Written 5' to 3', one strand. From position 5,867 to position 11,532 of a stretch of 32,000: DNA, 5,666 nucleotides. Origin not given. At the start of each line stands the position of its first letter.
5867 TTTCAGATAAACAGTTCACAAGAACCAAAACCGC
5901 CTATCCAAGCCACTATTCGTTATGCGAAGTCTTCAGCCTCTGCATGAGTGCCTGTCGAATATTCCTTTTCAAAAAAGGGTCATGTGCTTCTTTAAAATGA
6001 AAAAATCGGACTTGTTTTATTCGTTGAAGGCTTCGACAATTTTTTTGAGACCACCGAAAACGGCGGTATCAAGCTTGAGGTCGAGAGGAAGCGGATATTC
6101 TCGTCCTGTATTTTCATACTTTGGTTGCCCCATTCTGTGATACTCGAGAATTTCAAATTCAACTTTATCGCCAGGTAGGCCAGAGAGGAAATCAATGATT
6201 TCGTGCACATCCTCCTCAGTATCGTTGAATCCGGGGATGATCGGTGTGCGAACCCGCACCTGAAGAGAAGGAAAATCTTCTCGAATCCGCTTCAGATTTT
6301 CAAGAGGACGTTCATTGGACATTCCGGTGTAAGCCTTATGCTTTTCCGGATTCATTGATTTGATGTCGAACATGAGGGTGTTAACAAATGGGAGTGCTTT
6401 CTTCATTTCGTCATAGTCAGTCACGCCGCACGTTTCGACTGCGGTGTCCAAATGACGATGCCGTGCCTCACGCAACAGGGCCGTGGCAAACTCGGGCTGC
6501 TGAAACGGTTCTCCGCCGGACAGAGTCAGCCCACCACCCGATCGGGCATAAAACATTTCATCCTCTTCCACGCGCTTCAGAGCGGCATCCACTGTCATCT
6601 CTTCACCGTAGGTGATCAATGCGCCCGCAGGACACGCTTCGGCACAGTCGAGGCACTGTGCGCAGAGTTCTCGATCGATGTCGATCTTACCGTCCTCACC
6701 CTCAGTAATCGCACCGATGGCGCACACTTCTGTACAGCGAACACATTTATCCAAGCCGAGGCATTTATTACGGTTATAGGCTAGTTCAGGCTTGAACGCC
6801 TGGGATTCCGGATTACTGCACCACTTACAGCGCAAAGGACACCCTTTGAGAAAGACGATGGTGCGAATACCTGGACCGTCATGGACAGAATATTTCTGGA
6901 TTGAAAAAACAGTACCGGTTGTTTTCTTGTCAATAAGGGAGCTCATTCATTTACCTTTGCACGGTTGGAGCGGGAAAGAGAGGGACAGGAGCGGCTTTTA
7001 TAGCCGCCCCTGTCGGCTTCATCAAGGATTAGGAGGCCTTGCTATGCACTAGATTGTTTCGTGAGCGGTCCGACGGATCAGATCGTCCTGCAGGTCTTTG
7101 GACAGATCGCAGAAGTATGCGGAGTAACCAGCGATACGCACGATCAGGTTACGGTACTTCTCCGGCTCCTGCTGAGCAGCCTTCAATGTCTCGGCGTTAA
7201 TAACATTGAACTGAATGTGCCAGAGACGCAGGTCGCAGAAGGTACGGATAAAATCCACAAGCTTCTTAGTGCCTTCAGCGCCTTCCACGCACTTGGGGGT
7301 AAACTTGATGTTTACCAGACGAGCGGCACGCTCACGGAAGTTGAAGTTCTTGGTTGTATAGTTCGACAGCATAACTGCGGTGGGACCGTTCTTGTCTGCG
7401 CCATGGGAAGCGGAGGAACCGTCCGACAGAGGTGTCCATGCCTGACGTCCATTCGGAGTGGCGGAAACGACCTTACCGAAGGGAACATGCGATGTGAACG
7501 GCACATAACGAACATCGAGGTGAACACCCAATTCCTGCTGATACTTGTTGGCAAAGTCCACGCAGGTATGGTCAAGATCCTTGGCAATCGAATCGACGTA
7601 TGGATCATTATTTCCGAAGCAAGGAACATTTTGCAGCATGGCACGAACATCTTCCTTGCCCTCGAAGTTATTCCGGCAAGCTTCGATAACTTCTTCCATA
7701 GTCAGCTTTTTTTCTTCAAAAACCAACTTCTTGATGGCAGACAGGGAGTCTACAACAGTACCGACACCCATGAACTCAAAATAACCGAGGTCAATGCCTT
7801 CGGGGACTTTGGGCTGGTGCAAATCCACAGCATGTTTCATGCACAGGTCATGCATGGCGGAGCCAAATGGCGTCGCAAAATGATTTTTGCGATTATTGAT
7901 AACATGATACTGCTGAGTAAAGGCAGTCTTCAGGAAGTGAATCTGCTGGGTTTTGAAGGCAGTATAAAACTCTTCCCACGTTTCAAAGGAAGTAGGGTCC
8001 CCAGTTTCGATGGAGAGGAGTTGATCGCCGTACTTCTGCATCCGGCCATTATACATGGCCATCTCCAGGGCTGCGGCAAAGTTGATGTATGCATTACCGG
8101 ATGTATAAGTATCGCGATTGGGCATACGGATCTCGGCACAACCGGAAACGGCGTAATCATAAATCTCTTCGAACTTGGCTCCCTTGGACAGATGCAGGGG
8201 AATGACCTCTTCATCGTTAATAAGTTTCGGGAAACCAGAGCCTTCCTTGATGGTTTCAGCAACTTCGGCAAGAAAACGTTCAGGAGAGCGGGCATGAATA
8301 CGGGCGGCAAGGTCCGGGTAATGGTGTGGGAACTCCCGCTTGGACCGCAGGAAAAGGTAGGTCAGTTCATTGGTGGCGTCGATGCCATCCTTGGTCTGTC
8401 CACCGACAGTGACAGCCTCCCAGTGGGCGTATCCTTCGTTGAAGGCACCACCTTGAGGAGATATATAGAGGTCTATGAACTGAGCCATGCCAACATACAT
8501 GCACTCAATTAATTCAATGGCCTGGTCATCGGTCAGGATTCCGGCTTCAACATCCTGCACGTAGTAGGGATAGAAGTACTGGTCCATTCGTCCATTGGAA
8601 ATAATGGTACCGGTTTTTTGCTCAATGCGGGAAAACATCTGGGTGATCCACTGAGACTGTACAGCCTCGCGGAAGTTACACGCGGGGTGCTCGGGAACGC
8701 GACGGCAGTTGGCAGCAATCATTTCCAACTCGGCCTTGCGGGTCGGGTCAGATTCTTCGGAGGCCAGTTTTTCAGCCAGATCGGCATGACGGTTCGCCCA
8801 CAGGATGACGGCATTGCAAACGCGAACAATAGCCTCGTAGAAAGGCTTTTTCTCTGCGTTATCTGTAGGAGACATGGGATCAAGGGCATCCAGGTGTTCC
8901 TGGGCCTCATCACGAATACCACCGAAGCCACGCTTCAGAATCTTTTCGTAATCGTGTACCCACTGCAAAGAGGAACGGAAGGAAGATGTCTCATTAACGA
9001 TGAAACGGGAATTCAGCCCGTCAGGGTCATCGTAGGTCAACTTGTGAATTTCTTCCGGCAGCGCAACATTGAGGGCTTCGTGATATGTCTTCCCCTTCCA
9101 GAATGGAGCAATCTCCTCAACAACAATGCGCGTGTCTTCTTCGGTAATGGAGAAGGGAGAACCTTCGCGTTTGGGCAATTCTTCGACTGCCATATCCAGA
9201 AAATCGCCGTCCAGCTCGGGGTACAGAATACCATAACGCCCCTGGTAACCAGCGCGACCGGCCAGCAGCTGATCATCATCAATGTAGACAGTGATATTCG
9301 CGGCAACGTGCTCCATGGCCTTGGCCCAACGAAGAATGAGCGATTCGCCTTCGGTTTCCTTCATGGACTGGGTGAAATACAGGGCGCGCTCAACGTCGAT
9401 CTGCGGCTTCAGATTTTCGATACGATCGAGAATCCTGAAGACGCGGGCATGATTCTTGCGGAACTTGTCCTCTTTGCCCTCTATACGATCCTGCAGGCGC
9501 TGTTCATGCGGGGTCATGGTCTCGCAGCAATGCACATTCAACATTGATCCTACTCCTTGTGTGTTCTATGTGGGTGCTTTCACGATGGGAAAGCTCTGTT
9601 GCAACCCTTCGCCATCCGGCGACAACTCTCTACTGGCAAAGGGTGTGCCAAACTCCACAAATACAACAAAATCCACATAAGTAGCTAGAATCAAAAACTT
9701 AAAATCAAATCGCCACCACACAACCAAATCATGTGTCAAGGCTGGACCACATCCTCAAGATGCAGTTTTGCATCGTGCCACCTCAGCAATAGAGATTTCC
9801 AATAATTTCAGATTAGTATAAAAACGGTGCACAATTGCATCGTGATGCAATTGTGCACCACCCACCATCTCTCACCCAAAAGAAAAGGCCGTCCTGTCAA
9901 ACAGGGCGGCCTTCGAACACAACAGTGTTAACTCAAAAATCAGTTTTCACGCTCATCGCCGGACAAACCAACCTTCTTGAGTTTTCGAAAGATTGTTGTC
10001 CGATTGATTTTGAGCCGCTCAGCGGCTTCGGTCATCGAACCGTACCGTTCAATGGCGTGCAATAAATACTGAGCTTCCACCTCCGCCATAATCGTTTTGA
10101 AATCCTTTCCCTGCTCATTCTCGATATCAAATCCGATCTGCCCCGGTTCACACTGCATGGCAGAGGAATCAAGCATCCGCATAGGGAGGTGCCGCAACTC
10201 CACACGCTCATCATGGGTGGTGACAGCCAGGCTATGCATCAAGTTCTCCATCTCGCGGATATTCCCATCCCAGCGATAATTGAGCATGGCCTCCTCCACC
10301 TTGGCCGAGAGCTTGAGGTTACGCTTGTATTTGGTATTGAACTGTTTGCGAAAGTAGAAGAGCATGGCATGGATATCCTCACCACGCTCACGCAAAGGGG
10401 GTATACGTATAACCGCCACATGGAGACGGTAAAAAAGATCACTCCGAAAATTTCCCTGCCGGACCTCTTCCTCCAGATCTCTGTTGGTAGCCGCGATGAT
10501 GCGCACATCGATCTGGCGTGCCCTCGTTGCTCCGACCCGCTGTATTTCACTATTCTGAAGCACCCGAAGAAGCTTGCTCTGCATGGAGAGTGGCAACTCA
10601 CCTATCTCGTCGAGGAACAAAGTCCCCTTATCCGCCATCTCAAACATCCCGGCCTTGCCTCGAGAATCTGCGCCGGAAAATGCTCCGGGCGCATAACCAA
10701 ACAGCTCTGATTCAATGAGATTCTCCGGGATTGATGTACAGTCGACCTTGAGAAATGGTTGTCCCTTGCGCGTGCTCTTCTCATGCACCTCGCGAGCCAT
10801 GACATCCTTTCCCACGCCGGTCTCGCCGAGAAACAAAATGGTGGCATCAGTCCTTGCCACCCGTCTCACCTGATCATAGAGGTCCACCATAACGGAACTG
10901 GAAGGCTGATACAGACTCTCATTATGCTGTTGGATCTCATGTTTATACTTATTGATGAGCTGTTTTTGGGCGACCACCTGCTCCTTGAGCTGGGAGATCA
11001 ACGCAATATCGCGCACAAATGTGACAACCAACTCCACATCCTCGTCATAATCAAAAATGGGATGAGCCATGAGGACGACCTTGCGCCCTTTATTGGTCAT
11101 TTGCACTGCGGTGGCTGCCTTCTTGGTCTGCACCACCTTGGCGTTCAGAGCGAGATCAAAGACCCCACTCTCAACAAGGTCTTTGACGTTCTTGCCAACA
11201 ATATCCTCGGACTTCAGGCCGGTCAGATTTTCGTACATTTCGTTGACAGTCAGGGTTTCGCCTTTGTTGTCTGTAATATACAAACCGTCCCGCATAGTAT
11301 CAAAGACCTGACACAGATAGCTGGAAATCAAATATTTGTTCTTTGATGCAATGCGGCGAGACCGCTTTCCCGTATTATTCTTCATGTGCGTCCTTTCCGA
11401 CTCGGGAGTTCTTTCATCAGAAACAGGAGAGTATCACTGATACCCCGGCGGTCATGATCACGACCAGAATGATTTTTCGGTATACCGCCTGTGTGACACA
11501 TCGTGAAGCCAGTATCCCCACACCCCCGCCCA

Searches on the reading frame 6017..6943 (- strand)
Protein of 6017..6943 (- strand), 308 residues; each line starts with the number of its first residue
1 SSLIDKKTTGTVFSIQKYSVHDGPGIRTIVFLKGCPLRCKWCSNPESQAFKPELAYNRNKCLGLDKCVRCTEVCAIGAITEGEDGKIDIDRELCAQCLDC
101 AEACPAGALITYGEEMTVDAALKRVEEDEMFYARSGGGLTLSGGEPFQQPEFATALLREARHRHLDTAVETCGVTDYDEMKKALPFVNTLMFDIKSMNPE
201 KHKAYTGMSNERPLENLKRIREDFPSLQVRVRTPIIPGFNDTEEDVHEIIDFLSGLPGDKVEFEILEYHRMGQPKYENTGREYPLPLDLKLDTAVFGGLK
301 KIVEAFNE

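Call 6: search_protein_families(library=pfam, proteins=[window:6017-6943:-], max_evalue=0.001)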
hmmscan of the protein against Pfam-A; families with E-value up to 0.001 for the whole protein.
window:6017-6943:- (308 aa): 8 families
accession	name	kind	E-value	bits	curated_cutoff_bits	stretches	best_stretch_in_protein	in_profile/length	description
PF04055.27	Radical_SAM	-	9.1e-20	71.9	29.5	1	29-253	1-166/166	Radical SAM superfamily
PF13353.11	Fer4_12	-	2.6e-14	54.1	22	2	22-58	2-38/137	4Fe-4S single cluster domain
PF12837.12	Fer4_6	-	7.1e-09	35.6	25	1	86-109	1-24/24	4Fe-4S binding domain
PF13484.11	Fer4_16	-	6.5e-06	27.3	30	0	94-120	2-26/66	4Fe-4S double cluster binding domain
PF12838.12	Fer4_7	-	3.3e-05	24.7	27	1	66-108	4-52/52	4Fe-4S dicluster domain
PF13187.11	Fer4_9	-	3.5e-05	24.2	27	1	66-108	4-51/52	4Fe-4S dicluster domain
PF13237.11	Fer4_10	-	0.0001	22.6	25.5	1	87-115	2-22/53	4Fe-4S dicluster domain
PF00037.32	Fer4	-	0.00019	21.6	21.1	1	88-109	2-23/24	4Fe-4S binding domain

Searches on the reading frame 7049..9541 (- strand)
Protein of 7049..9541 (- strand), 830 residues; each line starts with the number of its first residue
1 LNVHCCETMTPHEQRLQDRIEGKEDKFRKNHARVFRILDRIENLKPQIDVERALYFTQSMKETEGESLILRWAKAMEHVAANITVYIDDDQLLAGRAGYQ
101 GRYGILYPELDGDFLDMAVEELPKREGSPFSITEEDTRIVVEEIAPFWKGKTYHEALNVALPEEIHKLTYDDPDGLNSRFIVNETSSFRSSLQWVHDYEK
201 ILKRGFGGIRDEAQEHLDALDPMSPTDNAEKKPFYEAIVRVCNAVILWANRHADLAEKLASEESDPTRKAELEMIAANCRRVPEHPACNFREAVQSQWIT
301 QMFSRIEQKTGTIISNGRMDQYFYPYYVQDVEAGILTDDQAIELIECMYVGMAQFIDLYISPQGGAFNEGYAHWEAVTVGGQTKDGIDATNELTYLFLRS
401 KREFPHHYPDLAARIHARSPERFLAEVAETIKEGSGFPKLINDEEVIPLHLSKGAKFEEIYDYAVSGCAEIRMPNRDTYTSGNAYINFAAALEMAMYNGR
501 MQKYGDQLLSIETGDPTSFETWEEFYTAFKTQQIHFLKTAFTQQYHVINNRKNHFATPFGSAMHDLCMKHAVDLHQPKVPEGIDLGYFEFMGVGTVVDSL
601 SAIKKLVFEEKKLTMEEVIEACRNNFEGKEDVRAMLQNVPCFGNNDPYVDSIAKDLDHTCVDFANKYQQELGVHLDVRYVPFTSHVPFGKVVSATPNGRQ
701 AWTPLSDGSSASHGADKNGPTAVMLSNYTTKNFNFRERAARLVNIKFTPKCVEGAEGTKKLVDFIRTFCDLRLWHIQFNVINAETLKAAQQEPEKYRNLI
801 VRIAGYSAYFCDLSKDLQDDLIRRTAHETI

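Call 6: search_protein_families(library=pfam, proteins=[window:7049-9541:-], max_evalue=0.001)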
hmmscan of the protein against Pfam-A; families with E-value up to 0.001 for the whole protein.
window:7049-9541:- (830 aa): 2 families
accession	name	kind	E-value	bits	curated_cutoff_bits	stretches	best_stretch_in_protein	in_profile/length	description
PF02901.20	PFL-like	-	5.1e-185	617.2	24.3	1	39-689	10-647/647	Pyruvate formate lyase-like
PF01228.26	Gly_radical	-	3.9e-29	101.7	22.2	1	706-811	2-106/106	Glycine radical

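Call 15: search_solved_structures(query=window:7049-9541:-, max_evalue=1e-50)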
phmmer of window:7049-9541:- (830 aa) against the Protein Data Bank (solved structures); distinct sequences matched with E-value up to 1e-50: 31.
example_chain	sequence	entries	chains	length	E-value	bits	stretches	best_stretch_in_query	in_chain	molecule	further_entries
5ymr_B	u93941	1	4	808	0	1382.1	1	26-829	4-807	Formate acetyltransferase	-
7kq3_A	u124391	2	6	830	0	1359.8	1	6-828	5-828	Isethionate sulfite-lyase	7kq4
6lon_B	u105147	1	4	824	0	1186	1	5-828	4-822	PFL2/glycerol dehydratase family glycyl radical enzyme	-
9f3w_A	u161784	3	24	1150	2.4e-159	535.6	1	33-828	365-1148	Choline trimethylamine-lyase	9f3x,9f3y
8id1_A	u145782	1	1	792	1.7e-147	496.4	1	32-828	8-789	Formate C-acetyltransferase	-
8iof_A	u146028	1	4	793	3.6e-144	485.4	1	39-827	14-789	Benzylsuccinate synthase alpha subunit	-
5a0u_A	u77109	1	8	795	2.2e-137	463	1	33-828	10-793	CHOLINE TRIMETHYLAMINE LYASE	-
5a0z_A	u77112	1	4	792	2.2e-137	462.9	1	33-828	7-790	CHOLINE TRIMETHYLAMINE LYASE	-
1r8w_A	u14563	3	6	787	1.6e-134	453.5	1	34-827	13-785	glycerol dehydratase | B12-independent glycerol dehydratase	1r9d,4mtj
9ht9_A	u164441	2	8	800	9.2e-134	451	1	43-826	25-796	Choline trimethylamine-lyase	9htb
9r0v_A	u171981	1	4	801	9.2e-134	451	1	43-826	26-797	Choline trimethylamine-lyase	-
5fay_A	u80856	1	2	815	9.6e-134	450.9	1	43-826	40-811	Choline trimethylamine-lyase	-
6vue_A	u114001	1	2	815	9.8e-134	450.9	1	43-826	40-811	Choline trimethylamine-lyase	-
5faw_A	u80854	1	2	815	1.1e-133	450.8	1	43-826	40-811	Choline trimethylamine-lyase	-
5fau_A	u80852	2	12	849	1.1e-133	450.7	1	43-826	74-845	Choline trimethylamine-lyase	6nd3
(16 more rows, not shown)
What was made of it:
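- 7049..9544 (-): Isethionate sulfite-lyase (IslA/IseG), a glycyl radical enzyme. A sigma54-type site lies at 9650-9635. PDB 5YMR 1382 bits and 7KQ3 1360 bits (call 15).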

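Call 82: find_related_loci(query=A3, collection=metagenome_contigs, flank=10000)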
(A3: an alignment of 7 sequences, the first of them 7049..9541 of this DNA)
Query A3 (830 aa) in metagenome_contigs; peptide patterns used: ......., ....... (x = any residue, [..] = any of these).
543 stretches matched a pattern; 465 encode a relative of the query (tblastn E <= 1e-3); the best 80 are kept; 80 distinct loci.
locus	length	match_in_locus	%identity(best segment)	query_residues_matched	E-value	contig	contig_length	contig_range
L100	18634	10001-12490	95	1-830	0e+0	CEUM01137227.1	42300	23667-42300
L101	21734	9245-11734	93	1-830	0e+0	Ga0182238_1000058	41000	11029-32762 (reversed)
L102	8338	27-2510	83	1-830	0e+0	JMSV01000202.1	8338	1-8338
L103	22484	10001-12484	80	1-830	0e+0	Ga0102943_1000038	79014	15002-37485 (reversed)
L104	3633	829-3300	80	5-830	0e+0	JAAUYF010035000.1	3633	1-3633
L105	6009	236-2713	80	3-830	0e+0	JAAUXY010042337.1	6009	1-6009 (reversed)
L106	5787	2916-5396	80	2-830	0e+0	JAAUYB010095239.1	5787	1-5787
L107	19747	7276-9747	79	5-830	0e+0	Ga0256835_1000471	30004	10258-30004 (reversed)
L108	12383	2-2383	80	37-830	0e+0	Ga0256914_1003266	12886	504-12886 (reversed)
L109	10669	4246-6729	75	1-828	0e+0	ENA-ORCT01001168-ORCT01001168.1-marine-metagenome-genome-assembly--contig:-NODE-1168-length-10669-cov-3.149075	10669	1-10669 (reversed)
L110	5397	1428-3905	74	3-830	0e+0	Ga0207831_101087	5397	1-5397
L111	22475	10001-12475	73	5-829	0e+0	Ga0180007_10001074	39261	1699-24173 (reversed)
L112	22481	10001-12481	74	1-830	0e+0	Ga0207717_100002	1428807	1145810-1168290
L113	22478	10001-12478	74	5-830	0e+0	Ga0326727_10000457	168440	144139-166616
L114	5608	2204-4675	74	5-830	0e+0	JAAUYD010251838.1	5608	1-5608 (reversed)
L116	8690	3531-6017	72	1-830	0e+0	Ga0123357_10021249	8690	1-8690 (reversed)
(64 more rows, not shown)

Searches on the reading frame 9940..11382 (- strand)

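Call 6: search_protein_families(library=pfam, proteins=[window:9940-11382:-], max_evalue=0.001)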
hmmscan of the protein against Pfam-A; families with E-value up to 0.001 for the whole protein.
window:9940-11382:- (480 aa): 13 families
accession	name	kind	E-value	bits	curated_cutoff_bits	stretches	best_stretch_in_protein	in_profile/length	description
PF00158.32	Sigma54_activat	-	3.1e-68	229.1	20.2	1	162-325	5-167/168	Sigma-54 interaction domain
PF25601.1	AAA_lid_14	-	4.1e-19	68.6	27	1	331-409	1-80/87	AAA+ ATPase lid domain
PF14532.12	Sigma54_activ_2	-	7.2e-19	68.8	25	1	161-330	3-138/138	Sigma-54 interaction domain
PF00989.32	PAS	-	1.4e-10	41.6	22.6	1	26-126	6-113/113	PAS fold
PF13426.13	PAS_9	-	2.3e-09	37.9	27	1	32-126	2-101/103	PAS domain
PF02954.25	HTH_8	-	4.6e-09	36.3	22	1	432-470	2-41/42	Bacterial regulatory protein, Fis family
PF07724.20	AAA_2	-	3.2e-08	34.2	27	1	180-309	4-133/166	AAA domain (Cdc48 subfamily)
PF18024.7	HTH_50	-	2.7e-07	30.6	27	1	426-474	2-50/50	Helix-turn-helix domain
PF00004.35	AAA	-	9.1e-07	29.8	21.2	1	182-308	1-119/131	ATPase family associated with various cellular activities (AAA)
PF07728.20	AAA_5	-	1.4e-06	28.8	22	1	182-302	2-124/139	AAA domain (dynein-related subfamily)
PF08448.16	PAS_4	-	5e-05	23.9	23.1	0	27-126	1-105/110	PAS fold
PF13188.13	PAS_8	-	9.9e-05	22.6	21.8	1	23-72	3-49/65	PAS domain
PF01078.27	Mg_chelatase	-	0.00034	20.5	20.3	0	234-300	89-157/207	Magnesium chelatase, subunit ChlI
